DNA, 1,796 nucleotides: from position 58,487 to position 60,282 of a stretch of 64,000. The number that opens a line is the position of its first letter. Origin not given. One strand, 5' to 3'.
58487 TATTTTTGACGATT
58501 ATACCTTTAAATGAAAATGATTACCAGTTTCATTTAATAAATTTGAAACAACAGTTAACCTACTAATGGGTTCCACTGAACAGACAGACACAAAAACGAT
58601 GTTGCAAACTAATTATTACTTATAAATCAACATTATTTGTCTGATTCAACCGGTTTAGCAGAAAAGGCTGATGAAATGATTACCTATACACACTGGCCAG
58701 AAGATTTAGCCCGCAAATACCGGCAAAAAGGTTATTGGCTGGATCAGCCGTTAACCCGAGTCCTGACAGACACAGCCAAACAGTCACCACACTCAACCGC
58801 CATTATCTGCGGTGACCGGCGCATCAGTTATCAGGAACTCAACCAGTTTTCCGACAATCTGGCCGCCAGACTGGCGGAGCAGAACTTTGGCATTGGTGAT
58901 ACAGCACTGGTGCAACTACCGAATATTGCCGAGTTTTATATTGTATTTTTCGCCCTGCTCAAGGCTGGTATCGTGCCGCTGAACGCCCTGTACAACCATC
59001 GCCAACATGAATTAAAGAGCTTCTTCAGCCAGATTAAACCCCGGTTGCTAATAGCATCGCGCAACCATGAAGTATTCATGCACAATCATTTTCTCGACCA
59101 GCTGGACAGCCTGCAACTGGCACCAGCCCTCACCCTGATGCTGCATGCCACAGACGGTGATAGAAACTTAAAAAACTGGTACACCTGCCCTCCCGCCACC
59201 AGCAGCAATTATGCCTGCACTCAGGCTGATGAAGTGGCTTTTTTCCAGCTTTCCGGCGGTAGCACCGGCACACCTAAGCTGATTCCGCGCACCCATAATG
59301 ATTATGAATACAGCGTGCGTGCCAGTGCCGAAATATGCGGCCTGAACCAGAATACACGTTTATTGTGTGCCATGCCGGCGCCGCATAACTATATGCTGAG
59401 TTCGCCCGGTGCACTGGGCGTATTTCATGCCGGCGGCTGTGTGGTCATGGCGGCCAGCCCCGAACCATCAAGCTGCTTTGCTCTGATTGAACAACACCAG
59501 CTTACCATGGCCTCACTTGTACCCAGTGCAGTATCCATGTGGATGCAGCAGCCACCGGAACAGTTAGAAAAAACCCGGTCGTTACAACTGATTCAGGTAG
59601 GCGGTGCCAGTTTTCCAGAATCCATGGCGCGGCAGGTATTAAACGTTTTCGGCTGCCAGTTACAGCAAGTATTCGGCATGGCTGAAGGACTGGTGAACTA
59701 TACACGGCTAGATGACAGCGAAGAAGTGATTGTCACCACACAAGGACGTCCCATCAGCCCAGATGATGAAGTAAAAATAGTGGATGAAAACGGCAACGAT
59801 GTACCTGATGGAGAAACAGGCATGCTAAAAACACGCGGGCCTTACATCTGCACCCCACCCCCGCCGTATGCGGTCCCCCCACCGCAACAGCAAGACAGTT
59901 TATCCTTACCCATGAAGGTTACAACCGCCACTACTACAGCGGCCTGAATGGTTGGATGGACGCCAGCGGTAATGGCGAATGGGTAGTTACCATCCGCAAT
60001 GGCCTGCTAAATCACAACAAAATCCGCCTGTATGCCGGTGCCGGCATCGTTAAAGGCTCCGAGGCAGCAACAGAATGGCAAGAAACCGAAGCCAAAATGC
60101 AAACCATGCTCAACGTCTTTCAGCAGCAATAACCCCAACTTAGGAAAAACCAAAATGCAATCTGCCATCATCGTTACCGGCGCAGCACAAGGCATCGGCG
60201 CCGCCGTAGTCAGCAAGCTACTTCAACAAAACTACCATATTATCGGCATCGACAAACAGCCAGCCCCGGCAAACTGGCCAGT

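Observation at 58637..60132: entE-entC' fusion pseudogene across C-homopolymer tracts; DHB pathway apparently decayed while uptake genes are intact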

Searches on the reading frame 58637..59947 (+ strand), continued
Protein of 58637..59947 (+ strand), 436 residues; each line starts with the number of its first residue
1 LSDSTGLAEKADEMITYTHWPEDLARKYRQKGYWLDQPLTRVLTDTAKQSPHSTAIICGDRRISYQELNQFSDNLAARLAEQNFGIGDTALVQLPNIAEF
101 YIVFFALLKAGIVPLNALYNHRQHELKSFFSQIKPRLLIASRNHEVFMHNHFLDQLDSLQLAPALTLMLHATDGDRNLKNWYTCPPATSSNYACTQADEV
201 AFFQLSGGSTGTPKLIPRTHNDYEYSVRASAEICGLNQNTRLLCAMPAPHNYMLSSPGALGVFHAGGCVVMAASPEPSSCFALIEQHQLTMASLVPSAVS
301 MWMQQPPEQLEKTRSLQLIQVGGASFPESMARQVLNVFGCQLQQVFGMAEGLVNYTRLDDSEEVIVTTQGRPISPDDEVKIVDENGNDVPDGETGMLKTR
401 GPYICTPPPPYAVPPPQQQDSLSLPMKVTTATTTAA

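Call 41: find_encoding_contigs(protein=P0252, flank=10000, max_places=5)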
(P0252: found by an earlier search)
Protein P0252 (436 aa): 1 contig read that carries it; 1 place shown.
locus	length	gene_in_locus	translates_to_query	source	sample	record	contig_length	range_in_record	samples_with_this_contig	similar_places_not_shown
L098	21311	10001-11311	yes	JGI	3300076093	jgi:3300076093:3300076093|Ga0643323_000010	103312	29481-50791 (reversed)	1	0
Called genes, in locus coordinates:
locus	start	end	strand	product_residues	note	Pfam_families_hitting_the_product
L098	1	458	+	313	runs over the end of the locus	PF01032:FecCD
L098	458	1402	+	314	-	PF01032:FecCD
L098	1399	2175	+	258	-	PF02463:SMC_N (faint), PF00005:ABC_tran, PF13481:AAA_25 (faint), PF13175:AAA_15 (faint), PF13304:AAA_21 (weak)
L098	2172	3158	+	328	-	PF01497:Peripla_BP_2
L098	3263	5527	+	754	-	PF07715:Plug, PF00593:TonB_dep_Rec_b-barrel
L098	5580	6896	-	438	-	PF13434:Lys_Orn_oxgnase, PF13738:Pyr_redox_3 (faint)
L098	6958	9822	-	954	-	PF00668:Condensation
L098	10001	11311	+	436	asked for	PF00501:AMP-binding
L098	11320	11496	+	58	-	PF00425:Chorismate_bind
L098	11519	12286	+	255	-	PF00106:adh_short, PF01370:Epimerase (weak), PF08659:KR, PF23441:SDR (weak), PF13561:adh_short_C2, PF08643:DUF1776 (weak)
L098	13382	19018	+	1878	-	PF13018:ESPR, PF05658:YadA_head (faint), PF05662:YadA_stalk, PF15835:DUF4715 (faint), PF05662:YadA_stalk, PF28547:CHD_PDZ-protease (faint), PF05662:YadA_stalk, PF03895:YadA_anchor (weak)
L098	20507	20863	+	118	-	-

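Call 58: search_solved_structures(query=window:58676-59947:+, show_alignments=2, max_evalue=1e-50)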
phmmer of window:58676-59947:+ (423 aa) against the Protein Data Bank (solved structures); distinct sequences matched with E-value up to 1e-50: 13.
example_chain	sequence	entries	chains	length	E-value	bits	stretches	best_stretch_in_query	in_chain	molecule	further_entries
3o82_A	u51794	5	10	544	1e-179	600.8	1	2-391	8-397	Peptide arylation enzyme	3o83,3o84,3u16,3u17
9my5_B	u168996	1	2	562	4.1e-179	598.8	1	2-391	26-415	(2,3-dihydroxybenzoyl)adenylate synthase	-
9my7_B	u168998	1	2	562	1.1e-178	597.5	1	2-391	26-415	(2,3-dihydroxybenzoyl)adenylate synthase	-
9my6_B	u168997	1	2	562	2e-178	596.6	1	2-391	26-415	(2,3-dihydroxybenzoyl)adenylate synthase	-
3rg2_A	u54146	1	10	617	6.1e-133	446.8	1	2-391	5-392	Enterobactin synthase component E (entE), 2,3-dihydro-2,3-dihydroxybenzoate synthetase, is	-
4iz6_A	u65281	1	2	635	6.6e-133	446.7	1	2-391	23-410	Enterobactin synthase component E, Isochorismatase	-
6iyk_A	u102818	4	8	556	3.1e-132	444.5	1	2-391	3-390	2,3-dihydroxybenzoate-AMP ligase component of enterobactin synthase multienzyme complex | Enterobactin synthase component E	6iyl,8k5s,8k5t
6e8o_A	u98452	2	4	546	8.4e-104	350.8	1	5-391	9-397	2,3-dihydroxybenzoate-AMP ligase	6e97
1md9_A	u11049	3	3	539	1.9e-98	333.2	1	4-391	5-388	2,3-dihydroxybenzoate-AMP ligase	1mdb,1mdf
5wm2_A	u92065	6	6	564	1.1e-93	317.5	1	5-392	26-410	Salicylate-AMP ligase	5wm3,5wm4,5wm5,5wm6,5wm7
7tyb_A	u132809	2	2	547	1.5e-88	300.6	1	6-392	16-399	Pyochelin biosynthesis protein PchD | Pyochelin biosynthesis salicyl-AMP ligase PchD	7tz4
5kei_A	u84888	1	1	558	2.9e-85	289.8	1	4-391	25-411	2,3-dihydroxybenzoate-AMP ligase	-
9bhy_A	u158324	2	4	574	2.1e-80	273.7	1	3-392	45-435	2,3-dihydroxybenzoate-AMP ligase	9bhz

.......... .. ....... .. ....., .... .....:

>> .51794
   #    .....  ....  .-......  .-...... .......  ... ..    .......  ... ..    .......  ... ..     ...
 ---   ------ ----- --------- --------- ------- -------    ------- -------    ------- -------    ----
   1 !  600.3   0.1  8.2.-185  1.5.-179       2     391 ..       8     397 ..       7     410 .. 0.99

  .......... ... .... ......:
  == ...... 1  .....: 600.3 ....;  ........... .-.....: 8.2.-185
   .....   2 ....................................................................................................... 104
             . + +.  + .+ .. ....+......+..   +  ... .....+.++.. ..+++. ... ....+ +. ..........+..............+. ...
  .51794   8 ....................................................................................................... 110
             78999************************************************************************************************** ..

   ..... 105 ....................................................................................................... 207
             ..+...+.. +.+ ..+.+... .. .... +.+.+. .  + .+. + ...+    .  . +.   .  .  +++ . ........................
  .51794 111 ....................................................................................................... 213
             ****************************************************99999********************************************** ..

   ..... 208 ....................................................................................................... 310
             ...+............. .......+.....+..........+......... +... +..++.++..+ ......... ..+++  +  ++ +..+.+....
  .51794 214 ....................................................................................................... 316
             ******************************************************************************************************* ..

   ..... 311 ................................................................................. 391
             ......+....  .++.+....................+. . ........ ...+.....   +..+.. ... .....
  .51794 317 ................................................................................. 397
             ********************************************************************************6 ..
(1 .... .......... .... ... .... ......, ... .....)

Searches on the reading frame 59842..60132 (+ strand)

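Call 9: search_protein_families(library=pfam, proteins=[window:59842-60132:+])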
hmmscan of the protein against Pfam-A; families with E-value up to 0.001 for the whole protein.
window:59842-60132:+ (96 aa): 1 family
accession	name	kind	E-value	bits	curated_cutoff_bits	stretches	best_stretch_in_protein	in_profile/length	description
PF00425.24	Chorismate_bind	-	2.7e-29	102.9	27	1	2-85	174-257/257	chorismate binding enzyme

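Call 10: search_protein_families(library=ncbifam, proteins=[window:59842-60132:+])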
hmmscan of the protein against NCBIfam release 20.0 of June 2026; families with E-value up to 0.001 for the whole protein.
window:59842-60132:+ (96 aa): 26 families (the best 25 are shown)
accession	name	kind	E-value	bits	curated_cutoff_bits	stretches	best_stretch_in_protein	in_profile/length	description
TIGR00543.1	isochor_syn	subfamily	1e-39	136.8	224.75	1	2-92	258-348/349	isochorismate synthase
NF005380.0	PRK06923.1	equivalog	2.5e-36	125.8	486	1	2-93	298-389/399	isochorismate synthase DhbC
NF011591.0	PRK15016.1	equivalog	1.1e-31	110.3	624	1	3-94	298-389/391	isochorismate synthase EntC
NF005459.0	PRK07054.1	equivalog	6.1e-30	104.7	475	1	3-94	366-457/476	isochorismate synthase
NF011588.0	PRK15012.1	equivalog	2.3e-22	79.5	488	1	2-91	338-426/431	isochorismate synthase MenF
TIGR01820.1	TrpE-arch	equivalog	2.4e-18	66.6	512.05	1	4-92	359-447/449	anthranilate synthase component I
NF010089.0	PRK13574.1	equivalog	2.8e-16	59.5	527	1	4-89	329-414/421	anthranilate synthase component I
TIGR01824.1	PabB-clade2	equivalog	2.2e-15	56.8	408.55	1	4-88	270-354/355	aminodeoxychorismate synthase, component I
TIGR00564.1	trpE_most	equivalog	1.7e-14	53.7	517.7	1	5-92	366-453/455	anthranilate synthase component I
TIGR00553.1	pabB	equivalog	4.1e-14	52.5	328.4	1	3-87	243-327/329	aminodeoxychorismate synthase component I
NF006563.0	PRK09070.1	equivalog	3.9e-13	48.8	514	1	4-95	355-446/447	aminodeoxychorismate synthase component I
NF005698.0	PRK07508.1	equivalog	9.6e-12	44.1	452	1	3-87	288-373/383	aminodeoxychorismate synthase component I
NF010087.0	PRK13572.1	equivalog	1.5e-11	43.7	580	1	5-94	344-432/435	anthranilate synthase component I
NF010086.0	PRK13571.1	equivalog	2.2e-11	43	693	1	5-92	409-496/510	anthranilate synthase component I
NF010079.0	PRK13564.1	equivalog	4.1e-11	42.4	471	1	10-94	428-512/521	anthranilate synthase component 1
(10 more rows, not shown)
